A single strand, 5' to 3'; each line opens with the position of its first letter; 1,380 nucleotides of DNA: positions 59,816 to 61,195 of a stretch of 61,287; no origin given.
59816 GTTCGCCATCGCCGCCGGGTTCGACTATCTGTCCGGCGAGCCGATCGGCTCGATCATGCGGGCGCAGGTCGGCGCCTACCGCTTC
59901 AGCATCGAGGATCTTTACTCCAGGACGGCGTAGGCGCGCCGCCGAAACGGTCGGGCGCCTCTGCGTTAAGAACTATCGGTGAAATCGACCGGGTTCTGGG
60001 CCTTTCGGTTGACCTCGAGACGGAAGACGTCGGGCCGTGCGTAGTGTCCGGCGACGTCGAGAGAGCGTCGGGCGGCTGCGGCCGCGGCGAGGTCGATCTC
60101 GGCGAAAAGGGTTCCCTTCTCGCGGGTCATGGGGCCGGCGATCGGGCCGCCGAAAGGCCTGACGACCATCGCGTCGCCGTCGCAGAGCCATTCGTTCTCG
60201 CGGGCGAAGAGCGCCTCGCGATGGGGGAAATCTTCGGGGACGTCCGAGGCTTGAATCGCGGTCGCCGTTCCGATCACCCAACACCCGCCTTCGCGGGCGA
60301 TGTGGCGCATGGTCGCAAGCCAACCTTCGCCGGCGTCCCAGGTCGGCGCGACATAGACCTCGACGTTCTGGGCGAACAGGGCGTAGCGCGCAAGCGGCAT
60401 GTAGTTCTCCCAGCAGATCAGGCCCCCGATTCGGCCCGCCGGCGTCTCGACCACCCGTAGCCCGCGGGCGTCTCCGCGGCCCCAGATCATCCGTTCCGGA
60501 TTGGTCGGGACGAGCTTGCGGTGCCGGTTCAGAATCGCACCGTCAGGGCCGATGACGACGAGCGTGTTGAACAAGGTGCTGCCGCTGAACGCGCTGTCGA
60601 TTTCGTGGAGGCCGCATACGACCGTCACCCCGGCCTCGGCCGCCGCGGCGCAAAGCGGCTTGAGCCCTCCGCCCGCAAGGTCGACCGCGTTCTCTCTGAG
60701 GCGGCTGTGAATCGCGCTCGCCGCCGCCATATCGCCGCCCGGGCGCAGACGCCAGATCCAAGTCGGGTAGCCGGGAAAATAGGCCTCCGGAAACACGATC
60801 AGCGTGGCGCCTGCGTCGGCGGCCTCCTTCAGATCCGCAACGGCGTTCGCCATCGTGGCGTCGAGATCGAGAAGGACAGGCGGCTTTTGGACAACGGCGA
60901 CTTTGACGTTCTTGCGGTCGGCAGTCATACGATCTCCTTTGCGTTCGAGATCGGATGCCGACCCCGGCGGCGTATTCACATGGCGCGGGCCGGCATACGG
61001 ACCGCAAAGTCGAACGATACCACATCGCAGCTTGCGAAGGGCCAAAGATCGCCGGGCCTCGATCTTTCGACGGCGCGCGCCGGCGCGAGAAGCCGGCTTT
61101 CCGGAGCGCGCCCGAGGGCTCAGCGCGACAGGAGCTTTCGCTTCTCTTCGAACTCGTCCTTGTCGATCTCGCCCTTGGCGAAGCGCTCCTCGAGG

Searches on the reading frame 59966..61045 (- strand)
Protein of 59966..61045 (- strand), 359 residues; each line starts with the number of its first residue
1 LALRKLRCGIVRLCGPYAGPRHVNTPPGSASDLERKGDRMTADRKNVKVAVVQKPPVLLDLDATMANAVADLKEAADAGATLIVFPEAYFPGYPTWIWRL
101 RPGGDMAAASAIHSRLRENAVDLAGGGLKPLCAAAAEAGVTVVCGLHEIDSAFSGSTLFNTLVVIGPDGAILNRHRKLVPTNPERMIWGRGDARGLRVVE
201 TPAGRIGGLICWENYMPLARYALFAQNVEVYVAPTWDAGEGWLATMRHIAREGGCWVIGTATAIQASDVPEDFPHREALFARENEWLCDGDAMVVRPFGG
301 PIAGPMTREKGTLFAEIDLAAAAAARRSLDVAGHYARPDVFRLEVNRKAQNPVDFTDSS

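Call 10: search_protein_families(library=ncbifam, proteins=[window:59966-61045:-], max_evalue=0.00001)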
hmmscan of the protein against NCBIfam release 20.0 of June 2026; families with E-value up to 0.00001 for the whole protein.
window:59966-61045:- (359 aa): 5 families
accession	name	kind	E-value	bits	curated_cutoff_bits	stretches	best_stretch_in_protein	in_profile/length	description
TIGR04048.1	nitrile_sll0784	equivalog_domain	3.5e-61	206.8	502.6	1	46-350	2-300/301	Nit6803 family nitrilase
NF040852.1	nitrile_Arch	equivalog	2.9e-14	52.8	500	1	47-233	1-168/262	nitrilase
TIGR03381.1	agmatine_aguB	equivalog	7.5e-14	51.7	410.25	1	47-331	1-267/279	N-carbamoylputrescine amidase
TIGR00546.1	lnt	equivalog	2.1e-07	30.5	132.9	0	42-178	155-273/395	apolipoprotein N-acyltransferase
NF009803.0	PRK13287.1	equivalog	9.1e-07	27.9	406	1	76-224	49-179/333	formamidase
